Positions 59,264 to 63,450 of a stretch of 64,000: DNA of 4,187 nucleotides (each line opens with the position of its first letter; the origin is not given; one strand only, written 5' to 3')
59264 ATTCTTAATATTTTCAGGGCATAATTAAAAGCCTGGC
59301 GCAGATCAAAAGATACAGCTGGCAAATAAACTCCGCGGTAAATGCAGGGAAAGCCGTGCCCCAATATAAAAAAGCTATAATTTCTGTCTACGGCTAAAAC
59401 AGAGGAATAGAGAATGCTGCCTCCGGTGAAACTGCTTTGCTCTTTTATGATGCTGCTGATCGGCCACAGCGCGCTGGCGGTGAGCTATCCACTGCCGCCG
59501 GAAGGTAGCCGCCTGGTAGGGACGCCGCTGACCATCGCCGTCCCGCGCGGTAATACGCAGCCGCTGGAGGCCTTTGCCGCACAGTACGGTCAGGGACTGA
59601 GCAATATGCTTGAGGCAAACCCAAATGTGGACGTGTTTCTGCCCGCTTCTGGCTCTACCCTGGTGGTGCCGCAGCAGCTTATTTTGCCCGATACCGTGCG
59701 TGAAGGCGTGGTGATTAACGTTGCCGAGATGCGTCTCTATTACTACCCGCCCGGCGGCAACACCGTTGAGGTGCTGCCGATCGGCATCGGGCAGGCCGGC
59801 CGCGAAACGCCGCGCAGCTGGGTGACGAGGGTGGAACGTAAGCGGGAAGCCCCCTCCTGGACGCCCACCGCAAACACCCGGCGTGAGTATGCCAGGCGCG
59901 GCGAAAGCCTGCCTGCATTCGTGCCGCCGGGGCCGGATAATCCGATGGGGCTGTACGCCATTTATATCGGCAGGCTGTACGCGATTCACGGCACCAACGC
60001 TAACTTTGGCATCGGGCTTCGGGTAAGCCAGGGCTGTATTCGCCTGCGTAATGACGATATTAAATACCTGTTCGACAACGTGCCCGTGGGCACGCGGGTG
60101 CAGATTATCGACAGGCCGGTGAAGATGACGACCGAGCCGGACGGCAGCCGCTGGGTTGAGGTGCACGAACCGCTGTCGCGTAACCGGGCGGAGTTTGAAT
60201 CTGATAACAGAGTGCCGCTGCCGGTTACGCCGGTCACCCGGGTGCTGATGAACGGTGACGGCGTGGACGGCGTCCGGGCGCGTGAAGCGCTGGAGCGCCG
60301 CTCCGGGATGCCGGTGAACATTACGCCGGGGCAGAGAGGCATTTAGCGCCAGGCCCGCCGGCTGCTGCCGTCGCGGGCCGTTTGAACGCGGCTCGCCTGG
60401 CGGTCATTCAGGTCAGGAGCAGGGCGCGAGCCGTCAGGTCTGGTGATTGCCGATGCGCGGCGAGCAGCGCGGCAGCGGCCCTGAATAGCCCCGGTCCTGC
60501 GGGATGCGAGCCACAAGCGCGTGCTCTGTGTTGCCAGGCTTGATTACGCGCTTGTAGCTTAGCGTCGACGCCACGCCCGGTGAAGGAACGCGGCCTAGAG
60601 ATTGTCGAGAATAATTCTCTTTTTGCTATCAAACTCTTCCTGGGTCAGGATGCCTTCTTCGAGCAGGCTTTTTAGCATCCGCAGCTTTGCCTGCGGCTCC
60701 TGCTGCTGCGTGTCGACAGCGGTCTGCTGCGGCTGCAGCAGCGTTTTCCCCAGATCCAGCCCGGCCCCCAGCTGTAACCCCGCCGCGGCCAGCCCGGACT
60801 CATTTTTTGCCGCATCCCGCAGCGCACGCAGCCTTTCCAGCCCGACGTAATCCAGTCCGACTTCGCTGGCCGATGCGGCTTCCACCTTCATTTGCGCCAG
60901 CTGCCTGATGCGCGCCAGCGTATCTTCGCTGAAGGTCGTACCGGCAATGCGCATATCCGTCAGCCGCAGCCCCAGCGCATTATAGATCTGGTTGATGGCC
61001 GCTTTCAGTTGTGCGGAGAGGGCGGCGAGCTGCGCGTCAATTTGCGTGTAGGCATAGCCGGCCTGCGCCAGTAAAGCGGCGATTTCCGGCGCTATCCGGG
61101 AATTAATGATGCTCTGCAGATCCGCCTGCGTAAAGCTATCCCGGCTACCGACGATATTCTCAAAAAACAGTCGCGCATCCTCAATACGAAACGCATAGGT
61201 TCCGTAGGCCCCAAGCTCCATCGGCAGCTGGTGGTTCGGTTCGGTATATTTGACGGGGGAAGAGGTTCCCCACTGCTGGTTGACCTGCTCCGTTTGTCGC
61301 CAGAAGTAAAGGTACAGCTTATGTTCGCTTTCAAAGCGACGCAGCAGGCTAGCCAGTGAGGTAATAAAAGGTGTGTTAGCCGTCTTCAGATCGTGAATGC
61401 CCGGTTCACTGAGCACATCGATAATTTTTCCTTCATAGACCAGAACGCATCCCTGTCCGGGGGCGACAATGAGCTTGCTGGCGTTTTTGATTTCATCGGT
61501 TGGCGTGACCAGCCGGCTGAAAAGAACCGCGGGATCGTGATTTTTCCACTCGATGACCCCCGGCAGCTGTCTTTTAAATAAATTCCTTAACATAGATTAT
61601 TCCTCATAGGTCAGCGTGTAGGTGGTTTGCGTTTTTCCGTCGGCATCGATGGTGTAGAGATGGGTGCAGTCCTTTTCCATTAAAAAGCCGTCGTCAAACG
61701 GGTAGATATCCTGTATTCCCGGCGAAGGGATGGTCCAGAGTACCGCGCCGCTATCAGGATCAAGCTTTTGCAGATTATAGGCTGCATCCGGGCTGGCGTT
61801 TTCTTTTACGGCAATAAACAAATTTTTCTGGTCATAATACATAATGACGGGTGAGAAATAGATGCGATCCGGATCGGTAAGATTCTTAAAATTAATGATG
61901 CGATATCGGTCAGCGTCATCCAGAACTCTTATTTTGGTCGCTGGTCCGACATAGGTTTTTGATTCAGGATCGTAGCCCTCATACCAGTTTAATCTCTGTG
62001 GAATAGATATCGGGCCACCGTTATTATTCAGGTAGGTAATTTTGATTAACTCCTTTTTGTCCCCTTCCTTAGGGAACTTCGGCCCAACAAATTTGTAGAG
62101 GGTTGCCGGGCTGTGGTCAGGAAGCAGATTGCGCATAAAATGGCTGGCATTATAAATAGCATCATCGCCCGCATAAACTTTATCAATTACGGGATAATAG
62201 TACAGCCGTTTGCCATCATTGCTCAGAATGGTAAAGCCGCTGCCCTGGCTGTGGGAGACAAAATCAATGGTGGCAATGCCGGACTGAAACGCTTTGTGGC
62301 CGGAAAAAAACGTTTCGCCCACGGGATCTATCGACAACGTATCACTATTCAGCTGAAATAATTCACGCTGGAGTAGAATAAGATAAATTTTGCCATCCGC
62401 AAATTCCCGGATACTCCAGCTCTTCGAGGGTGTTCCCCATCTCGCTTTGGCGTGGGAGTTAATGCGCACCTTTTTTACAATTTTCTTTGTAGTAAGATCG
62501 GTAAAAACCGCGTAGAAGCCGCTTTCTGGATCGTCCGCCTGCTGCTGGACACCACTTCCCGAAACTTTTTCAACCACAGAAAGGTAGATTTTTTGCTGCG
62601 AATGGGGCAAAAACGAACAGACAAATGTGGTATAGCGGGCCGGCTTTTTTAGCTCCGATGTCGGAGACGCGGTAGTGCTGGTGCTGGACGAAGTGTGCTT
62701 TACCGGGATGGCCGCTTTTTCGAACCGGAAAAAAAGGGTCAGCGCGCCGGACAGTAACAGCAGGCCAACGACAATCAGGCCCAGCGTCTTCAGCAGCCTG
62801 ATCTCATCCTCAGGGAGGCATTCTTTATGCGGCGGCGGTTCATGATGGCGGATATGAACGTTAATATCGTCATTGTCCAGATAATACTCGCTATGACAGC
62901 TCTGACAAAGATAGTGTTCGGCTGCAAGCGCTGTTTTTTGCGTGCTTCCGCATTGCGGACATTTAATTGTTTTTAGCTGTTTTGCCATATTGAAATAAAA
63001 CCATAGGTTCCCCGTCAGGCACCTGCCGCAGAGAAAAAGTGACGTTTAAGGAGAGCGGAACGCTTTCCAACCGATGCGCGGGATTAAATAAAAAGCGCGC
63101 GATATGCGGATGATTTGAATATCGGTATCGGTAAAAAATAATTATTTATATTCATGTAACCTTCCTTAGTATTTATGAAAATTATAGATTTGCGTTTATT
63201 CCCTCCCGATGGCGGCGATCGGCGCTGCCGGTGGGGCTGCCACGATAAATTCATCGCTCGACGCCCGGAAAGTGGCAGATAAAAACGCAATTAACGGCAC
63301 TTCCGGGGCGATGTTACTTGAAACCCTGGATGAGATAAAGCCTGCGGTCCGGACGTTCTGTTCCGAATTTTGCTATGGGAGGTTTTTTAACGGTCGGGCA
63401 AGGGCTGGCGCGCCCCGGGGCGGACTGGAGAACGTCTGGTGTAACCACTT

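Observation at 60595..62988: Two-gene operon: zinc-ribbon/TM/periplasmic-domain protein plus SPFH-SHOCT protein, adjacent to the defence insertion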

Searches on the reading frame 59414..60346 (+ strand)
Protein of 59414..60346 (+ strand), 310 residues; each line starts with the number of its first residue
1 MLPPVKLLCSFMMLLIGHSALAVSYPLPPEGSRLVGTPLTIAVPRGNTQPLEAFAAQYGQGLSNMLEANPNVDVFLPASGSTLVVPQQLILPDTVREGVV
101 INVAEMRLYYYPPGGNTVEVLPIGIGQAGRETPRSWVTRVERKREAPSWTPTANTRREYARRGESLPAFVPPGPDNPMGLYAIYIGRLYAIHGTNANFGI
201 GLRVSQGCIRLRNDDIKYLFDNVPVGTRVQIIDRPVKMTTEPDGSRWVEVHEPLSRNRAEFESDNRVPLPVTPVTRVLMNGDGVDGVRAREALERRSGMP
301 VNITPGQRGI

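Call 3: search_protein_families(library=pfam, proteins=[window:59414-60346:+], max_evalue=0.1)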
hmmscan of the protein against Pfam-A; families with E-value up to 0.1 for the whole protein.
window:59414-60346:+ (310 aa): 2 families
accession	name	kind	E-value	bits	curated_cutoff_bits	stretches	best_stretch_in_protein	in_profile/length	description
PF03734.19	YkuD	-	3.6e-22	80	23.4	1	99-231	4-146/146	L,D-transpeptidase catalytic domain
PF17969.6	Ldt_C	-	1e-21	77.8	26.8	1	235-303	1-67/67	L,D-transpeptidase C-terminal domain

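Call 4: search_protein_families(library=ncbifam, proteins=[window:59414-60346:+], max_evalue=0.1)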
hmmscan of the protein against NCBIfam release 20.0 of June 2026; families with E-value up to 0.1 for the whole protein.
window:59414-60346:+ (310 aa): 6 families
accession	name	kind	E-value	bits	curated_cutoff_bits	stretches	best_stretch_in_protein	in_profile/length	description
NF007563.0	PRK10190.1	equivalog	7.3e-187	619.9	517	1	5-308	4-307/310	L,D-transpeptidase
NF007612.0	PRK10260.1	equivalog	7.1e-135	448.9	583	1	10-303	12-305/306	L,D-transpeptidase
NF047955.1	TransPepLdtE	equivalog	3.9e-88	295.7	480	1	13-307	14-306/322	L,D-transpeptidase LdtE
NF040925.1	LD_carbox_ElsL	exception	5.7e-07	29.4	270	1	187-233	114-160/164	cell wall-recycling L,D-carboxypeptidase ElsL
NF004785.0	PRK06132.1-2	subfamily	0.0043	16.3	169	0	99-135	65-100/353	hypothetical protein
NF007891.0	PRK10594.1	equivalog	0.072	11.9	425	1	89-134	368-412/617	L,D-transpeptidase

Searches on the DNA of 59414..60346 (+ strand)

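Call 87: search_dna_similar(query=window:59414-60346:+, collection=ecoli_genomes, mode=distant, max_rows=5)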
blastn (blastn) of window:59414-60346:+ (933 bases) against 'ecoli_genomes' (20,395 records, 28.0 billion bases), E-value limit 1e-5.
Records with a match: 5437; places in all: 16153; records where one place covers at least 80% of the query: 5392.
Genomes with a match: 5426 of 5426; with a place that covers at least 80% of the query: 5389. Places per genome that has any: lowest 2, median 3, highest 4. On chromosomes: 16141 places; on plasmids: 12.
Best place of each record, by identity: 60-80% 5437.
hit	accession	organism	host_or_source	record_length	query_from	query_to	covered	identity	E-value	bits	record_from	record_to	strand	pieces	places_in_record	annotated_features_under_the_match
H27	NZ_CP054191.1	Escherichia coli strain TH9F11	fish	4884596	61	818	81%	73.7%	7e-129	471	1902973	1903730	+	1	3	ldtA: L,D-transpeptidase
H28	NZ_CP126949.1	Escherichia coli O78:H4 strain APEC E14033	Gallus gallus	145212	61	818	81%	73.7%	4e-126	462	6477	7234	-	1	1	ldtA: L,D-transpeptidase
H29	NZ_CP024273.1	Escherichia coli strain F9792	missing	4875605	61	818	81%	73.6%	9e-128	466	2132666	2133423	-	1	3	ldtA: L,D-transpeptidase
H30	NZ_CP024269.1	Escherichia coli strain F8111-1SC3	missing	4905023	61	818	81%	73.6%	9e-128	466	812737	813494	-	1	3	ldtA: L,D-transpeptidase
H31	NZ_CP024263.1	Escherichia coli O169:H41 strain F6326-C1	missing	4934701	61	818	81%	73.6%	9e-128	466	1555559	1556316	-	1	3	ldtA: L,D-transpeptidase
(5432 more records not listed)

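Call 88: get_annotated_region(hit=H27, flank=5000)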
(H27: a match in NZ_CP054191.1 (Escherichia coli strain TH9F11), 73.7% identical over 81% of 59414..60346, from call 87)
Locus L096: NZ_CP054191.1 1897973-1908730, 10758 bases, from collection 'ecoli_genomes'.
description: Escherichia coli strain TH9F11 chromosome, complete genome
organism: Escherichia coli strain TH9F11 (NCBI taxid 562)
replicon: chromosome; assembly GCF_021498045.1
host: fish; source: feces; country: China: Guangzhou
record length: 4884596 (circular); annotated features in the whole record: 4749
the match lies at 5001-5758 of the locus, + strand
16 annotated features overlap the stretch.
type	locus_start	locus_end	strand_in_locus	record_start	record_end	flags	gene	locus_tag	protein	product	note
CDS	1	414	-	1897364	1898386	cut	istA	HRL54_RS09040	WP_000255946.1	IS21-like element IS100 family transposase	-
CDS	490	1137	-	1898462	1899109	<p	-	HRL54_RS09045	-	IS30-like element IS30 family transposase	incomplete; partial in the middle of a contig; missing C-terminus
CDS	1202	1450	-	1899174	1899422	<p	-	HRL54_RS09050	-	transposase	incomplete; partial in the middle of a contig; missing C-terminus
CDS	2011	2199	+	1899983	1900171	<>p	-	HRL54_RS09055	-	IS4 family transposase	internal stop; incomplete; partial in the middle of a contig; missing N-terminus and C-terminus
CDS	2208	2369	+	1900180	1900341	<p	-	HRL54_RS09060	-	cobalamin biosynthesis protein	incomplete; partial in the middle of a contig; missing N-terminus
CDS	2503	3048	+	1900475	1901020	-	cobU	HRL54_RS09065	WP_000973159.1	bifunctional adenosylcobinamide kinase/adenosylcobinamide-phosphate guanylyltransferase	-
CDS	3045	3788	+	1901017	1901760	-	cobS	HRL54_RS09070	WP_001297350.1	adenosylcobinamide-GDP ribazoletransferase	-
CDS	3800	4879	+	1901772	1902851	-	cobT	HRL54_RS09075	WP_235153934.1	nicotinate-nucleotide--dimethylbenzimidazole phosphoribosyltransferase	-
CDS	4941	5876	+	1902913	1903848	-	ldtA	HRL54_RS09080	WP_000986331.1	L,D-transpeptidase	-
tRNA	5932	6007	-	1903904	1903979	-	-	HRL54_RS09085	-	tRNA-Asn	-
CDS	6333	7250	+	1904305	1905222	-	nac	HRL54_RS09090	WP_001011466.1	nitrogen assimilation transcriptional regulator NAC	-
CDS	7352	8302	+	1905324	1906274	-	cbl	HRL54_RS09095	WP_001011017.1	HTH-type transcriptional regulator Cbl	-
tRNA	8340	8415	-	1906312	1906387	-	-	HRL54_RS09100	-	tRNA-Asn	-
CDS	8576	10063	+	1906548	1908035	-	yeeO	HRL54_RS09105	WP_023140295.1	toxic metabolite efflux MATE transporter YeeO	-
tRNA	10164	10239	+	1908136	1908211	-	-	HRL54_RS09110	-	tRNA-Asn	-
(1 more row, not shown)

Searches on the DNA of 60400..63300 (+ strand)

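Call 9: search_dna_similar(query=window:60400-63300:+, collection=ecoli_genomes, mode=near)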
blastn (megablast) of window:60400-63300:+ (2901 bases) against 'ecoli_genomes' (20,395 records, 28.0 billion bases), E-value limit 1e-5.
No match.
